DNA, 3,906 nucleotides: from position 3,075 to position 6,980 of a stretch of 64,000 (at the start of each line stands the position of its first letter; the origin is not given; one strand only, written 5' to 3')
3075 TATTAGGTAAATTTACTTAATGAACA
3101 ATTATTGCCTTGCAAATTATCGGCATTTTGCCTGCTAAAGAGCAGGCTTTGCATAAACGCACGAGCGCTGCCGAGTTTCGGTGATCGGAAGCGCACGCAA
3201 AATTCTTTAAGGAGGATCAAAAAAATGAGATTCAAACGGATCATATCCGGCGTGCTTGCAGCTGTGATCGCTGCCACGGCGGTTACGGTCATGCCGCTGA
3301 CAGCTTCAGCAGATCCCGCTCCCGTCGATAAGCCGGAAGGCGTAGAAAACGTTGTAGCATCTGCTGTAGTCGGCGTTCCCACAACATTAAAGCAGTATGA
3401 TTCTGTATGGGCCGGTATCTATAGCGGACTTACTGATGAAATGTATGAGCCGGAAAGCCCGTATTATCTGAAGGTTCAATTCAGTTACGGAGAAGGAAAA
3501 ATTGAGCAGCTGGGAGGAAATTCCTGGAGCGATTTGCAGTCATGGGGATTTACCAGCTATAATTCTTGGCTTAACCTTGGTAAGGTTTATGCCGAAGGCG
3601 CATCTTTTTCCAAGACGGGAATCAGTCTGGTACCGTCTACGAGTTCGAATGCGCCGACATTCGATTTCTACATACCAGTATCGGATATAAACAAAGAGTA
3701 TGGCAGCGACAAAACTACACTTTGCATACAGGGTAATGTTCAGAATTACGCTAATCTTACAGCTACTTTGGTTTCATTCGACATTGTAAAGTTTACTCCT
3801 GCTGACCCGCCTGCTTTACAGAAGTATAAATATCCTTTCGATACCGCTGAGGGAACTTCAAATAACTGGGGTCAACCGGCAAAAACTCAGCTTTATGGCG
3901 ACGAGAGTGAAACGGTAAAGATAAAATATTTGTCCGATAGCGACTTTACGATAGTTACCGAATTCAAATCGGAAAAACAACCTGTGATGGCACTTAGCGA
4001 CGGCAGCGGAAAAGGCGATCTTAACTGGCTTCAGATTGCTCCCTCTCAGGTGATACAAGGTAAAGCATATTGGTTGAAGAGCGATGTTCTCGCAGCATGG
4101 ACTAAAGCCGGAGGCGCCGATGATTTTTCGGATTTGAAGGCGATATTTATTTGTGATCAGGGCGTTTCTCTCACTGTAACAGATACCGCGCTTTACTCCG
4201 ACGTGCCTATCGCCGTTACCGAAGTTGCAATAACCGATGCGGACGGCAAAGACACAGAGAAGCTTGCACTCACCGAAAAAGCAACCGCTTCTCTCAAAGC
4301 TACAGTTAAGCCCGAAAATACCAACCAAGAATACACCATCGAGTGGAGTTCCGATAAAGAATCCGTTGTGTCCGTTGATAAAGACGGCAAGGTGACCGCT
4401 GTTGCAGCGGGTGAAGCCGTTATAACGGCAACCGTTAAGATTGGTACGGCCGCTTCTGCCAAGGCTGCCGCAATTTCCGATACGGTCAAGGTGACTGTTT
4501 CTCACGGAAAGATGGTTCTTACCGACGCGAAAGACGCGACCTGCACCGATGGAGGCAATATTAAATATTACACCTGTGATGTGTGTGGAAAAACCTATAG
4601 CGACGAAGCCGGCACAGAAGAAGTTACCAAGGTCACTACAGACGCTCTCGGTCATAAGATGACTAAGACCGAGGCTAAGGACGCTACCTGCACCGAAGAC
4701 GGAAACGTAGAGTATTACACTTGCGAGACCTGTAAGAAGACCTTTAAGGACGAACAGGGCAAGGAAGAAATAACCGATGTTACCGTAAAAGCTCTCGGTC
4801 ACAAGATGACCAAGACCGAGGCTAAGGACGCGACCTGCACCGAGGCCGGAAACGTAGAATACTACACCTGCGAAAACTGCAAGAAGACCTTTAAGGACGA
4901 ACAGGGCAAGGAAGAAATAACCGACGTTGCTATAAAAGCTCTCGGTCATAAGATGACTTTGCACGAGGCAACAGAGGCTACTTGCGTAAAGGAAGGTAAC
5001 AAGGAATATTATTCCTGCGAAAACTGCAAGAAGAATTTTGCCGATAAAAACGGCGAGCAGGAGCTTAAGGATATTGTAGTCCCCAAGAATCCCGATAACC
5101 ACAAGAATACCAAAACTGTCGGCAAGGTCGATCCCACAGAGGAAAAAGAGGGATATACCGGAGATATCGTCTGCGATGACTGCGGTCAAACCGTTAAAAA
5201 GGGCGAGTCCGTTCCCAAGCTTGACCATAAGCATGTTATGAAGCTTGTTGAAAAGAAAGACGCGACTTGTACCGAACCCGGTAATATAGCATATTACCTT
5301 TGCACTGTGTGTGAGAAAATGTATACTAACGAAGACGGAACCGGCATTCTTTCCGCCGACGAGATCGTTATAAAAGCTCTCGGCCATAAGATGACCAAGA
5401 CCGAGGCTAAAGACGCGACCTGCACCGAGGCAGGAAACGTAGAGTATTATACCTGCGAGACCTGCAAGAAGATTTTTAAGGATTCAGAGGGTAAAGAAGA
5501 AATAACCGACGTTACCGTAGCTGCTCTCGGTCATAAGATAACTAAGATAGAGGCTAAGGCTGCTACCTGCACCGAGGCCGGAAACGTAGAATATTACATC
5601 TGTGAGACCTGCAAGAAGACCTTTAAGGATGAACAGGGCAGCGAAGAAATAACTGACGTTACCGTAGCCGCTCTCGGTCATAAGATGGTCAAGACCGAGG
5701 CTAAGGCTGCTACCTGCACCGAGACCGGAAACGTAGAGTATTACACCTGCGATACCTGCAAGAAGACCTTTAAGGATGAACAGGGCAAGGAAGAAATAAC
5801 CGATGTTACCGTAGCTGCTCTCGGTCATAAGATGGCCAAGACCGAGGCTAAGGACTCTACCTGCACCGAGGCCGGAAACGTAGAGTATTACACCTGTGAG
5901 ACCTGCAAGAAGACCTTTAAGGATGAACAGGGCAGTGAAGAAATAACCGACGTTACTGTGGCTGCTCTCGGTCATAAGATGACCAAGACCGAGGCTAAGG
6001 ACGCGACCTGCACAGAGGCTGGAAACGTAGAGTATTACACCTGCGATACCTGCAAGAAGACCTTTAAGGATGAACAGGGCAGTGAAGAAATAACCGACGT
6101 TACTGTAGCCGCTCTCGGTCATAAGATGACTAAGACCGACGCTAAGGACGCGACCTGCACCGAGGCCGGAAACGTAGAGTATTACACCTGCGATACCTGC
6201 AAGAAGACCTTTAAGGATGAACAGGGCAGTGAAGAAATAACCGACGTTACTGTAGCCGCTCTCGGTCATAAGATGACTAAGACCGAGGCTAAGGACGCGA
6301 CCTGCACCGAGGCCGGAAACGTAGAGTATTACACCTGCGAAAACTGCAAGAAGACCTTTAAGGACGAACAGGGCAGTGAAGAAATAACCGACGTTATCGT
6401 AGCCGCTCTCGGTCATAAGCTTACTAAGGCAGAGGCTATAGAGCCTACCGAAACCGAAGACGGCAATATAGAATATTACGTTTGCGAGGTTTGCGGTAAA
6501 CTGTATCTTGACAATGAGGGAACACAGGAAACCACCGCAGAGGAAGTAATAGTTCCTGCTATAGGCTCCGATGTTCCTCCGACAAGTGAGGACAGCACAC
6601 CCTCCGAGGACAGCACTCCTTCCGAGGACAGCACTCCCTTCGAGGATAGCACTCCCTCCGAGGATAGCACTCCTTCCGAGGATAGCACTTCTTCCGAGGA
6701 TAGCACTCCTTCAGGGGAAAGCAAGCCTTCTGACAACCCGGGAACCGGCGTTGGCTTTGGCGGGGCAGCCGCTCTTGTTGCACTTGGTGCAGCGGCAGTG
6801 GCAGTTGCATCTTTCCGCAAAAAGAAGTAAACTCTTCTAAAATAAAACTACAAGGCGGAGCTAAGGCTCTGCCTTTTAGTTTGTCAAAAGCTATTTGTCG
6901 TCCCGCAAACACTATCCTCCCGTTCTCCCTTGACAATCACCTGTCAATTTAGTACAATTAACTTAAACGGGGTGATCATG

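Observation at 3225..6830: Giant surface protein with about 14 nearly identical 49-aa His-Cys3 repeats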

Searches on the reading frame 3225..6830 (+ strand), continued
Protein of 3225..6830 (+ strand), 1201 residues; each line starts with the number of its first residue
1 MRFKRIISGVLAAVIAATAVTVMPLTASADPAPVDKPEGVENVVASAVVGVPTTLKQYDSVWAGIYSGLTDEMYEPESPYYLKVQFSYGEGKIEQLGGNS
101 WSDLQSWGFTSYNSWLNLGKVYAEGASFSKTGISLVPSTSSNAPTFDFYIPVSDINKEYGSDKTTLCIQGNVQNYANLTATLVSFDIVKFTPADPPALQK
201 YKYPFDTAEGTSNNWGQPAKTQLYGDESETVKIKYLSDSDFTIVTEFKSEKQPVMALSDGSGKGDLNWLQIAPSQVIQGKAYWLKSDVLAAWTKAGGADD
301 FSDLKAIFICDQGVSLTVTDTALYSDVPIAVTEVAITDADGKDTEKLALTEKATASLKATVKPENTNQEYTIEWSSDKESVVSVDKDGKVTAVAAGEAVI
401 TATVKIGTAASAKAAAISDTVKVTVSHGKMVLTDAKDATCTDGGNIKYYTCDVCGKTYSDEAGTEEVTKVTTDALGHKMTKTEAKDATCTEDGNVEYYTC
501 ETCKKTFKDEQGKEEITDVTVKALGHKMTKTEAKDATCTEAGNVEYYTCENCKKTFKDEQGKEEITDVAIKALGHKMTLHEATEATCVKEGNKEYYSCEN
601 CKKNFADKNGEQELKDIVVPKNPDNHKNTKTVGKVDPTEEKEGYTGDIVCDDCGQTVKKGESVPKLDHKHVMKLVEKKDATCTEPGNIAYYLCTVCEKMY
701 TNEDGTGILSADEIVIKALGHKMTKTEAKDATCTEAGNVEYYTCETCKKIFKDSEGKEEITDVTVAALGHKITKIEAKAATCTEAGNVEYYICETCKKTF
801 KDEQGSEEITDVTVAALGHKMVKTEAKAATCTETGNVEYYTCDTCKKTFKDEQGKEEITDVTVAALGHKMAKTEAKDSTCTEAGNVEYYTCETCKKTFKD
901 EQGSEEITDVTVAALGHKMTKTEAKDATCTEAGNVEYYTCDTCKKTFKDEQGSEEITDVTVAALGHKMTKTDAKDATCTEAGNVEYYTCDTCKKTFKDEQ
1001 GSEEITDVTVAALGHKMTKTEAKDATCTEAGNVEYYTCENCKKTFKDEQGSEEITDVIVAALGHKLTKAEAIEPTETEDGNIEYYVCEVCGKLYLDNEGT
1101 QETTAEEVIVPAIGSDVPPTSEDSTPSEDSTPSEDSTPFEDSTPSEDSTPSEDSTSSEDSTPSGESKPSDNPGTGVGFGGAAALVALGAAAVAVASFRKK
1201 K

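Call 63: search_protein_families(library=pfam, proteins=[P0024, P0001, P0016], max_evalue=0.00001)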
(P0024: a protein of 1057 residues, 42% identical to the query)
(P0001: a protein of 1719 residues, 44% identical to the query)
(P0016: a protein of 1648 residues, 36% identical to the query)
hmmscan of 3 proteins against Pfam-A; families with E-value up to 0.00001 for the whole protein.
P0024 (1057 aa): 5 families
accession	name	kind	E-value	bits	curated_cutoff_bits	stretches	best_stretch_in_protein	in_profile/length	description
PF25185.1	Tad3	-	9.3e-10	38.8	27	0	326-378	67-116/119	Type I Thoeris inhibitor Tad3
PF23674.1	RYYR-CCHC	-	4.1e-09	36.7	27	0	579-611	30-62/79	RYYR-CCHC domain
PF12874.13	zf-met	-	2.2e-08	34.6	21.2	0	447-460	1-14/25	Zinc-finger of C2H2 type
PF00963.24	Cohesin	-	3.7e-08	34.1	24.1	1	41-170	2-138/139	Cohesin domain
PF12171.14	zf-C2H2_jaz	-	1.7e-06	28.5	22.6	0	447-460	2-15/27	Zinc-finger double-stranded RNA-binding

P0001 (1719 aa): 7 families
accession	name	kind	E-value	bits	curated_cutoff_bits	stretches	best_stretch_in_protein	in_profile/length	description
PF19127.6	Choline_bind_3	-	1.3e-57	191.9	27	6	1536-1574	2-42/47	Choline-binding repeat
PF01473.26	Choline_bind_1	-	1.5e-47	157.9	20.5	5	1476-1494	1-19/19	Putative cell wall binding repeat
PF23674.1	RYYR-CCHC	-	1.3e-16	60.8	27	0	1039-1061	31-53/79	RYYR-CCHC domain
PF19085.6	Choline_bind_2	-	2.2e-14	53.8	27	1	1613-1648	1-38/38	Choline-binding repeat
PF23145.1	Zf_2nd_IFT121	-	1.8e-13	50.4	25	0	1046-1061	15-30/45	IFT121, second zinc finger domain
PF07754.17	HVO_2753_ZBP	-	7.1e-08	32.6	33.2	0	1030-1058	9-38/46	Small zinc finger protein HVO_2753-like, Zn-binding pocket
PF23104.1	Zf-C2H2_ZNF451_6th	-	1.1e-06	29.1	27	0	558-572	4-18/25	Sixth Zinc fingers C2H2 type, ZNF451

P0016 (1648 aa): 14 families
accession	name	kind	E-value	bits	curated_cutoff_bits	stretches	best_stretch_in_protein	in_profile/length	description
PF13306.12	LRR_5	-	1e-158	520.4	27.7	6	437-555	7-123/127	BspA type Leucine rich repeat region (6 copies)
PF20085.5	TGL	-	3e-26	92.6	23.7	0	248-295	53-101/245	Protein-glutamine gamma-glutamyltransferase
PF13855.12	LRR_8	-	3.5e-24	84.8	27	0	807-852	13-59/61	Leucine rich repeat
PF19553.4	DUF6076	-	1.5e-14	54.5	23.5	0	683-699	50-66/168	Family of unknown function (DUF6076)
PF18439.7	zf_UBZ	-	9.3e-13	48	25.6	0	984-998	2-16/32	Ubiquitin-Binding Zinc Finger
PF06467.20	zf-FCS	-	4e-10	39.8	22.4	0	1148-1161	6-16/39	MYM-type Zinc finger with FCS sequence motif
PF00404.24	Dockerin_1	-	6.2e-09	36.4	22.9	1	1579-1634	1-56/57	Dockerin type I domain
PF02148.25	zf-UBP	-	9.9e-09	35.8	22.7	0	321-349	4-29/63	Zn-finger in ubiquitin-hydrolases and other protein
PF05725.18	FNIP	-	3.8e-07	30.6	21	0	160-194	6-39/44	FNIP Repeat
PF13248.11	Zn_ribbon_3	-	5.1e-07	29.4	27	0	986-1000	4-17/26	zinc-ribbon domain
PF23145.1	Zf_2nd_IFT121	-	6.6e-07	29.3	25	0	1090-1105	14-29/45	IFT121, second zinc finger domain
PF24292.1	DUF7479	-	1.2e-06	28.9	27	0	627-655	27-55/60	Domain of unknown function (DUF7479)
PF20097.4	DUF6487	-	2.4e-06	28.3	24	0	388-418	1-30/67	Domain of unknown function (DUF6487)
PF02892.21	zf-BED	-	2.4e-06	27.9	20.6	0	275-285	16-26/44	BED zinc finger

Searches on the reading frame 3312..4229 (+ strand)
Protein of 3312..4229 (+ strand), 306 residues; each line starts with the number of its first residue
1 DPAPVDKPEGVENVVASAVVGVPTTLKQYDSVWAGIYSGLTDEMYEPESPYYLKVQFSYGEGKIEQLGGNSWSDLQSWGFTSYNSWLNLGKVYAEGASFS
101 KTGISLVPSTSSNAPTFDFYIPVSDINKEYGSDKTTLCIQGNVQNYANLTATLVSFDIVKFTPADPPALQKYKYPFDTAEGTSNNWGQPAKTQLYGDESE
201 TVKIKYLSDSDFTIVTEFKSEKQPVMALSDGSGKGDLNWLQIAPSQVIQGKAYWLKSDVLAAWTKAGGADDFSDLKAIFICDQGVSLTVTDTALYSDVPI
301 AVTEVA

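Call 47: search_protein_representatives(protein=window:3312-4229:+)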
Query: 306 residues. Proteins with E-value up to 0.001 (for the whole library): 13; up to 1e-10: 11; up to 1e-30: 7. The best 13 are listed.
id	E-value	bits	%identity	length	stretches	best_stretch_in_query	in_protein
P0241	7.8e-50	186.6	41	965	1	4-300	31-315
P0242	2.9e-48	181.4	41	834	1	3-298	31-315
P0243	1.5e-46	175.8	42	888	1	4-300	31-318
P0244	9.5e-44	166.6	39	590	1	3-299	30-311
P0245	1.3e-43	166.2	40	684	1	22-299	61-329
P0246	1.1e-42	163.1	37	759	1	2-298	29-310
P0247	3.4e-37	145.1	39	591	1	3-299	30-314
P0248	7.2e-27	111.2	45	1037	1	151-299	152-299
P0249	1.6e-22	96.9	42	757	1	157-300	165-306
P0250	3.9e-16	75.9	36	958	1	4-219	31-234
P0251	9.5e-13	64.8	35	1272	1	4-219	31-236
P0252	1.1e-07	48.2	34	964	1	3-161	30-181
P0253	3.2e-04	36.8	26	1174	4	171-236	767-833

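Call 61: predict_structure(alignment_id=A2)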
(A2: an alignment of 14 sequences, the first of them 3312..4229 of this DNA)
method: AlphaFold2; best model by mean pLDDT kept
length: 306 residues; sequences in the alignment: 14
mean_pLDDT: 89.7   pTM: 0.72
mean pLDDT of the five models: 89.7, 87.9, 87.8, 86.9, 86.2
residues with pLDDT >= 90: 213; 70-90: 73; 50-70: 15; < 50: 5
segments of 3 or more residues with pLDDT < 50: 304-306
pLDDT, mean of each block of 10 residues (from residue 1): 88 94 93 94 93 96 85 88 93 80 91 94 92 86 95 97 91 93 93 68 69 96 94 91 93 96 94 92 94 90 51
secondary structure, 60 per line:
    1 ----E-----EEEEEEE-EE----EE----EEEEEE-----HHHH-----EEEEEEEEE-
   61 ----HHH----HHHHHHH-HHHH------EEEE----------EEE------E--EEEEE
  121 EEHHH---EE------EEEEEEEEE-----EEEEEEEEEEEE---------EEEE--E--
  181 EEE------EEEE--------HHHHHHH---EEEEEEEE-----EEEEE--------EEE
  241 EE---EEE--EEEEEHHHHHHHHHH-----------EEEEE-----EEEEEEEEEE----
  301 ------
elements in order: E11-17 E31-36 H42-45 E51-59 H72-78 H80-83 E90-93 E104-106 E116-122 E137-145 E151-162 E172-175 E181-183 E190-193 H202-208 E212-219 E225-229 E238-242 E246-248 E251-255 H256-265 E277-281 E287-296

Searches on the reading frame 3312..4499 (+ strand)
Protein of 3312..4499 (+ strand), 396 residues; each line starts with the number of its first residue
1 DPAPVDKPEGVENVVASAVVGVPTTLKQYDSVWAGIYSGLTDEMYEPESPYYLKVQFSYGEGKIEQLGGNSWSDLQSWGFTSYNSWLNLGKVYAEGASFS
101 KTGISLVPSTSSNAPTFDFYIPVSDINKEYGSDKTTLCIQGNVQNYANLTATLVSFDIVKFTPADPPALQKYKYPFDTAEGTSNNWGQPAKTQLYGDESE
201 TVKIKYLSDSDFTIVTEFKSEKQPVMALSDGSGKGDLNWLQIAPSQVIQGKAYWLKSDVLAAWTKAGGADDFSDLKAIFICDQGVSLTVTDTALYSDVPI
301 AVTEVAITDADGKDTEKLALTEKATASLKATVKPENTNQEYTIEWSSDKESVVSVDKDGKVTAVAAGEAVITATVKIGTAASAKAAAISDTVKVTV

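Call 29: find_homologous_proteins(query=window:3312-4499:+)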
Query window:3312-4499:+ (396 aa): 418 proteins with E <= 0.001 among 8000 candidates; the best 120 are listed.
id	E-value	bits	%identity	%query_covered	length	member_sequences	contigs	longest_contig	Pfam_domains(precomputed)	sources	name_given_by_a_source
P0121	5.9e-58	215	39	97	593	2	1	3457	PF26182.1,PF22359.3,PF02368.25,PF26918.1,PF18259.8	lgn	-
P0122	3.6e-35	140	52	15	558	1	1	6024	PF21764.4,PF26182.1,PF13927.13,PF22359.3,PF02368.25,PF26918.1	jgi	jgi:uncharacterized protein YjdB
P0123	1.6e-30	125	49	14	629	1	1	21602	PF21764.4,PF26182.1,PF13927.13,PF21461.4,PF22359.3,PF02368.25,PF20578.5,PF26918.1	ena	-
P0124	2.5e-25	108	32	45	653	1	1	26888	PF21764.4,PF26182.1,PF21461.4,PF22359.3,PF02368.25,PF20578.5,PF26918.1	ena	-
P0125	2.5e-24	104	32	45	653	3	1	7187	PF21764.4,PF26182.1,PF21461.4,PF22359.3,PF02368.25,PF20578.5,PF26918.1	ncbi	-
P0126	3.7e-24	104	35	21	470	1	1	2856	PF21764.4,PF26182.1,PF02494.23,PF22359.3,PF02368.25,PF20578.5,PF26918.1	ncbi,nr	ncbi:MAG: Ig-like domain-containing protein, partial [Muribaculaceae bacterium]|nr:Ig-like domain-co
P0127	5.9e-24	103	31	45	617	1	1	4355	PF21764.4,PF26182.1,PF21461.4,PF22359.3,PF02368.25,PF20578.5,PF26918.1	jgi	jgi:uncharacterized protein YjdB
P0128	7.5e-24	103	53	13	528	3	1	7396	PF21764.4,PF26182.1,PF22359.3,PF02368.25,PF20578.5,PF26918.1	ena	-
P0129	2.0e-23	101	48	15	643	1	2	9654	PF21764.4,PF26182.1,PF21461.4,PF22359.3,PF02368.25,PF20578.5,PF26918.1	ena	-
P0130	1.1e-21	96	42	21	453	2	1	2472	PF21764.4,PF26182.1,PF21461.4,PF22359.3,PF02368.25,PF20578.5,PF26918.1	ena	-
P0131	4.5e-21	94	47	15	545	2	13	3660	PF21764.4,PF26182.1,PF22359.3,PF02368.25,PF20578.5,PF26918.1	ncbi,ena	-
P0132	6.0e-20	90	31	38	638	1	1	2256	PF21764.4,PF26182.1,PF21461.4,PF22359.3,PF02368.25,PF26918.1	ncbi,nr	ncbi:MAG: Ig-like domain-containing protein, partial [Lachnospiraceae bacterium]|nr:Ig-like domain-c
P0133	1.2e-19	89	43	17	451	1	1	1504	PF21764.4,PF26182.1,PF21461.4,PF22359.3,PF02368.25,PF20578.5,PF26918.1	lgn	-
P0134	2.4e-19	88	43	17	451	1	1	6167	PF21764.4,PF26182.1,PF21461.4,PF22359.3,PF02368.25,PF20578.5,PF26918.1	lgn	-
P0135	3.9e-19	87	41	17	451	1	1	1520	PF21764.4,PF26182.1,PF21461.4,PF22359.3,PF02368.25,PF20578.5,PF26918.1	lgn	-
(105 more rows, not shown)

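Call 31: find_related_loci(query=window:3312-4499:+, collection=genome_contigs, flank=8000)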
Query window:3312-4499:+ (396 aa) in genome_contigs; peptide patterns used: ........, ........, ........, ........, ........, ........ (x = any residue, [..] = any of these).
28 stretches matched a pattern, but none encodes a relative of the query by tblastn (E <= 1e-3).

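Call 63: search_protein_families(library=pfam, proteins=[P0121], max_evalue=0.00001)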
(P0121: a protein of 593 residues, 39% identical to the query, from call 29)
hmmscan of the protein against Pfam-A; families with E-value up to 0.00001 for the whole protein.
P0121 (593 aa): 3 families
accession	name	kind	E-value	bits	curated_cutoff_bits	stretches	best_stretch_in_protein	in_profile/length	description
PF02368.24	Big_2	-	2.7e-23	82.2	22.8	2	406-482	3-79/79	Bacterial Ig-like domain (group 2)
PF18259.7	CBM65_1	-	2.8e-17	63.3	25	1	198-307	6-113/113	Carbohydrate binding module 65 domain 1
PF22359.2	Big-like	-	2.1e-07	31.5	27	0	357-400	7-48/48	Bacterial Ig-like domain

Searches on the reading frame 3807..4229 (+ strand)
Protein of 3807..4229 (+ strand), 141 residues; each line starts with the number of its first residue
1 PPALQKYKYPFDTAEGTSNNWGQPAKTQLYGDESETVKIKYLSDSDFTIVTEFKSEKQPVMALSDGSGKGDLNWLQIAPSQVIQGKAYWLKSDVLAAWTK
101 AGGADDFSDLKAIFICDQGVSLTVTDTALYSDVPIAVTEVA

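Call 67: search_solved_structures(query=window:3807-4229:+, max_evalue=10, show_alignments=2)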
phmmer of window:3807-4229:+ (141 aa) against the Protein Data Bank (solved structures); distinct sequences matched with E-value up to 10: 5.
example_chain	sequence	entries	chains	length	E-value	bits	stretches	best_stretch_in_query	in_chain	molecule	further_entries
4aek_A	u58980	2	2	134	0.0071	19.8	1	68-116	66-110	ENDOGLUCANASE CEL5A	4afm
4aem_A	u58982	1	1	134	0.0071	19.8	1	68-116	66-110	ENDOGLUCANASE CEL5A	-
4afd_A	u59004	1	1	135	0.0072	19.8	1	68-116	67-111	ENDOGLUCANASE CEL5A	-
4ba6_A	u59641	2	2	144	0.07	16.6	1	74-123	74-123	Endoglucanase cel5A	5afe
2ypj_A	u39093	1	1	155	0.086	16.3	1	74-123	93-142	ENDOGLUCANASE CEL5A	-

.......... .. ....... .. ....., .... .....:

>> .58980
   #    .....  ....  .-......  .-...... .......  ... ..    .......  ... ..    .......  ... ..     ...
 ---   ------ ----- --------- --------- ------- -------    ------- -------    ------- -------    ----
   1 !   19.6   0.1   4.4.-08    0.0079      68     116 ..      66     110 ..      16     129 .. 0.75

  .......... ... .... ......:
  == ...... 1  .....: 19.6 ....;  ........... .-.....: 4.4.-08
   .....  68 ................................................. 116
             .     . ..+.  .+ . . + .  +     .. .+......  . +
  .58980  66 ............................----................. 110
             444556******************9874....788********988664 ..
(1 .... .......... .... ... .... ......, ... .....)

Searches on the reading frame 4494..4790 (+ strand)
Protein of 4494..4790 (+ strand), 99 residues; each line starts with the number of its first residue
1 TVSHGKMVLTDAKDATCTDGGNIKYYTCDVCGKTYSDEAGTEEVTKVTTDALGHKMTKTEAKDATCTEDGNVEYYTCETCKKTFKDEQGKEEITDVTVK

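Call 69: search_protein_families(library=pfam, proteins=[window:4494-4790:+], max_evalue=0.01)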
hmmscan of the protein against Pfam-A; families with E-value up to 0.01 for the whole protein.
window:4494-4790:+ (99 aa): 9 families
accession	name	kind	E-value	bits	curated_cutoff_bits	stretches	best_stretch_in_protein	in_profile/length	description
PF12874.13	zf-met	-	8.5e-07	29.5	21.2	1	75-88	1-14/25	Zinc-finger of C2H2 type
PF23674.1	RYYR-CCHC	-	2.9e-05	24.3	27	1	65-98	30-62/79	RYYR-CCHC domain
PF06639.16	BAP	-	6.4e-05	23.8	25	0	42-86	25-68/76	Basal layer antifungal peptide (BAP)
PF00096.32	zf-C2H2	-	0.00013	22.7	25.2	0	26-37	1-12/23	Zinc finger, C2H2 type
PF25095.1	C2H2-zf_KIN17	-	0.00016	22.3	27.7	0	24-40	2-17/30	KIN17 C2H2-type zinc finger domain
PF18439.7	zf_UBZ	-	0.00078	19.5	25.6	0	73-87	1-15/32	Ubiquitin-Binding Zinc Finger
PF12171.14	zf-C2H2_jaz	-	0.0011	19.5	22.6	0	75-88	2-15/27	Zinc-finger double-stranded RNA-binding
PF13912.12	zf-C2H2_6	-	0.0029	18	25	0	25-36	1-12/27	C2H2-type zinc finger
PF13894.12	zf-C2H2_4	-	0.0031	18.5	27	0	26-37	1-12/24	C2H2-type zinc finger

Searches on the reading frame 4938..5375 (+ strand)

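Call 69: search_protein_families(library=pfam, proteins=[window:4938-5375:+], max_evalue=0.01)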
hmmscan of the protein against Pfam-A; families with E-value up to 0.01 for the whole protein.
window:4938-5375:+ (146 aa): 5 families
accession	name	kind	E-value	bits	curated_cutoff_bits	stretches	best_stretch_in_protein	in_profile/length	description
PF23674.1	RYYR-CCHC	-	0.00062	20.1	27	0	17-33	32-48/79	RYYR-CCHC domain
PF13894.12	zf-C2H2_4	-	0.0015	19.5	27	0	25-38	1-14/24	C2H2-type zinc finger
PF00096.32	zf-C2H2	-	0.005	17.7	25.2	0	25-37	1-13/23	Zinc finger, C2H2 type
PF18439.7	zf_UBZ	-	0.0061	16.6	25.6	0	76-87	2-13/32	Ubiquitin-Binding Zinc Finger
PF17032.10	Zn_ribbon_15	-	0.0083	17.3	28.9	0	20-88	33-64/73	zinc-ribbon family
